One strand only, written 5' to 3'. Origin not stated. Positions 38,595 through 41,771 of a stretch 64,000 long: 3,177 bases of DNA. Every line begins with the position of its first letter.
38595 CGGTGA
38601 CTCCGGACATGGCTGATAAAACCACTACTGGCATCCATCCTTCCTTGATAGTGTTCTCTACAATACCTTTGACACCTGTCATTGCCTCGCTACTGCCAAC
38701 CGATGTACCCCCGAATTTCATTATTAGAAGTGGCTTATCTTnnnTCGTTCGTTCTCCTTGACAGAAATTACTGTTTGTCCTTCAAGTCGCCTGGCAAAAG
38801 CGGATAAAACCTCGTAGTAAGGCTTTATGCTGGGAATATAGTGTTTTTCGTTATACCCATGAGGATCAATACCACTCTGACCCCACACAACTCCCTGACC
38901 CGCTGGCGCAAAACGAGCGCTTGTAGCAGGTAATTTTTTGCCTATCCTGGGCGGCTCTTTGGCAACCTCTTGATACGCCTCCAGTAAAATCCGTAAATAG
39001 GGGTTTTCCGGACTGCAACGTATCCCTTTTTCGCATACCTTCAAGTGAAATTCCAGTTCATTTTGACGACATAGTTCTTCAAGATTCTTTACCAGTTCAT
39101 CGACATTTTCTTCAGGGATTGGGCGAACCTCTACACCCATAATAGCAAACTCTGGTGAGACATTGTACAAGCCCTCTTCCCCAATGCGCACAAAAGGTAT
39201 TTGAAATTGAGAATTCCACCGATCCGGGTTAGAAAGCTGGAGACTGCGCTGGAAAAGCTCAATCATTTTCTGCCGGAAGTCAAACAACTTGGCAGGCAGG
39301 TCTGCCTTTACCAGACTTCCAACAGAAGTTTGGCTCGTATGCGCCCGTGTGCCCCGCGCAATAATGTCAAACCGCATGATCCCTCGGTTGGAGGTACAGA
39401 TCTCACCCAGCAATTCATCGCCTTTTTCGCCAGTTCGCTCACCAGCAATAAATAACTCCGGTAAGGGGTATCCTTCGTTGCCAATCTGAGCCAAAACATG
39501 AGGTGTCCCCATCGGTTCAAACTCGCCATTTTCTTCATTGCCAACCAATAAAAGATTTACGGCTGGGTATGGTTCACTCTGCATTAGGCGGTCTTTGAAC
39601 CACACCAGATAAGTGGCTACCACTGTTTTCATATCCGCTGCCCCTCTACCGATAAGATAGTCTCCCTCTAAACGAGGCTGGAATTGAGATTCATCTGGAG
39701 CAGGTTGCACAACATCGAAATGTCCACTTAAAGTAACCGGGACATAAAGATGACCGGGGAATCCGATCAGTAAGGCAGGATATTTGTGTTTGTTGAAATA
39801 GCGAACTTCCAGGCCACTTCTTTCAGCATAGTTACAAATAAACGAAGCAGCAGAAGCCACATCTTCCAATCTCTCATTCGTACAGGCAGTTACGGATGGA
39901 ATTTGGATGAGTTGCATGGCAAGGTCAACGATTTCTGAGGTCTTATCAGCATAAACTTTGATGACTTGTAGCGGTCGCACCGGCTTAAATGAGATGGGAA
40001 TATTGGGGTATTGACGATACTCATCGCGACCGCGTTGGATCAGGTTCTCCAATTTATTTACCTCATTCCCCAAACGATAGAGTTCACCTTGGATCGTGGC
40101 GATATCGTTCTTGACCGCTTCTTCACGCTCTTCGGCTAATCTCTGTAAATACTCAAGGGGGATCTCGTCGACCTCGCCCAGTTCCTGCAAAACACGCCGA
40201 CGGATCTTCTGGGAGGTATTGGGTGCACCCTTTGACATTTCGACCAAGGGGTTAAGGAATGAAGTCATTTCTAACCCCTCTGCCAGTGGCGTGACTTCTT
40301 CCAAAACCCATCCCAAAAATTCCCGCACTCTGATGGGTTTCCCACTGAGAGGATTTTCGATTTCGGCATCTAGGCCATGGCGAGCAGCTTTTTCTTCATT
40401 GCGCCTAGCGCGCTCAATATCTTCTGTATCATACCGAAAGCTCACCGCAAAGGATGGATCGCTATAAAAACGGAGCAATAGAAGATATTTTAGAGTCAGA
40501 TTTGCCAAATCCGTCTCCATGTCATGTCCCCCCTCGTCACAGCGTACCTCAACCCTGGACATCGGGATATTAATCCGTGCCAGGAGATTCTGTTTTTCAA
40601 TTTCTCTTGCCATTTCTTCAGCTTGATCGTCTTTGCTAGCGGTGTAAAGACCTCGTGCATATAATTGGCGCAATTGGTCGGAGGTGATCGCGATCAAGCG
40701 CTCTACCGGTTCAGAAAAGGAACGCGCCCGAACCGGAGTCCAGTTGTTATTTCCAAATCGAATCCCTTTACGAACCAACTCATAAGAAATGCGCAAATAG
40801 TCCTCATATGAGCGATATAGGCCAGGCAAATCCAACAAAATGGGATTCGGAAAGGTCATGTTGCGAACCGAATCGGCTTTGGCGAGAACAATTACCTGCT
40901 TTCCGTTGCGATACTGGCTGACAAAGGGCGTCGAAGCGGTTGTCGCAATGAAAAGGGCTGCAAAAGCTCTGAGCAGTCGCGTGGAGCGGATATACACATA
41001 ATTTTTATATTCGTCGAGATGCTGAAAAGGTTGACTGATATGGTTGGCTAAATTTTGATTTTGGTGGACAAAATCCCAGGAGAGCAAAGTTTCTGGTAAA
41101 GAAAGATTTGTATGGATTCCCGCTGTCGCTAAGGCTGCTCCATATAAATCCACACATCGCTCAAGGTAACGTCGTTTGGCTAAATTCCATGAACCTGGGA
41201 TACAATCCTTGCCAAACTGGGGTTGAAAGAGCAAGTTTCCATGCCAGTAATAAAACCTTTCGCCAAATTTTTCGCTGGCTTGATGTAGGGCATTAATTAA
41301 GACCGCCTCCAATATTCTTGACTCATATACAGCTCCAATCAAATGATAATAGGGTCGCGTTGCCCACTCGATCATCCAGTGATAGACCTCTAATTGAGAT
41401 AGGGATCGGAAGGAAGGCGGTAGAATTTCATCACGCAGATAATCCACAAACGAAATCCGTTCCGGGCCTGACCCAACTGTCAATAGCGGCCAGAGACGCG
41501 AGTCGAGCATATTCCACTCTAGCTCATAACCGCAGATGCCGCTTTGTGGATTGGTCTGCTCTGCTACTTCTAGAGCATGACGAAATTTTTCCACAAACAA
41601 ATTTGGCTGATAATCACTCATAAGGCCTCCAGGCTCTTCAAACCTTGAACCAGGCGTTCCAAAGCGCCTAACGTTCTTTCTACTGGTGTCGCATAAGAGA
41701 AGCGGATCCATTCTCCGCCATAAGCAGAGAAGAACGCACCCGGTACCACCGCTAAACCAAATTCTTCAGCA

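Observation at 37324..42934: ATGA-coupled operon (aminotransferase, ligase::M20 fusion, aspartokinase) that resembles a protect-transform-deprotect amino acid pathway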

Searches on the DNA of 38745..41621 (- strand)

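Call 73: search_rna_families(sources=[L022, L025, L034, L037, L039, L050], threshold=gathering)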
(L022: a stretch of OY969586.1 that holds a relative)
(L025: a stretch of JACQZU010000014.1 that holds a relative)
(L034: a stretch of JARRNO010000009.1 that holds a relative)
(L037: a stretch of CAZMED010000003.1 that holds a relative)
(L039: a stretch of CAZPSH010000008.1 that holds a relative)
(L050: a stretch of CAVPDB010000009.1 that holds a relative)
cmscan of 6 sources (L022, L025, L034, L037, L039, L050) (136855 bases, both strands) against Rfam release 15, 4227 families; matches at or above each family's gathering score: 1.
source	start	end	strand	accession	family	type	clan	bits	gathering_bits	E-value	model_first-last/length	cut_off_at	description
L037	4149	4522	+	RF00010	RNaseP_bact_a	Gene; ribozyme;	CL00002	273.5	100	7.5e-88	1-367/367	no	Bacterial RNase P class A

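Call 74: search_rna_families(sources=[L045, L046, L049, L056, L068, L083, L086, L089], threshold=gathering)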
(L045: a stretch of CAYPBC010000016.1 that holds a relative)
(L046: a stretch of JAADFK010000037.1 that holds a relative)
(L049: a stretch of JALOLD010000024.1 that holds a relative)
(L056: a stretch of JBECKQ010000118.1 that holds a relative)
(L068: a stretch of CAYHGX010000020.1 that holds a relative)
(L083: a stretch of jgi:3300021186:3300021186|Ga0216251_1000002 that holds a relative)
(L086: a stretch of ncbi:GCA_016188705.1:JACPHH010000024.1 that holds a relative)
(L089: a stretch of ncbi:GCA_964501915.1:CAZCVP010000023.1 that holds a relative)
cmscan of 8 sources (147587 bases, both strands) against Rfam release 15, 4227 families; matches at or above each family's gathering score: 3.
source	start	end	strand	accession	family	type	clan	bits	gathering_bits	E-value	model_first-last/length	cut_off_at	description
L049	2219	2596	+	RF00010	RNaseP_bact_a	Gene; ribozyme;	CL00002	284.9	100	1.1e-91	1-367/367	no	Bacterial RNase P class A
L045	1249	1624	+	RF00010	RNaseP_bact_a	Gene; ribozyme;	CL00002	278.6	100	1.4e-89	1-367/367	no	Bacterial RNase P class A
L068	20852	20924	-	RF00005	tRNA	Gene; tRNA;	CL00001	73.5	29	7.7e-14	1-71/71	no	tRNA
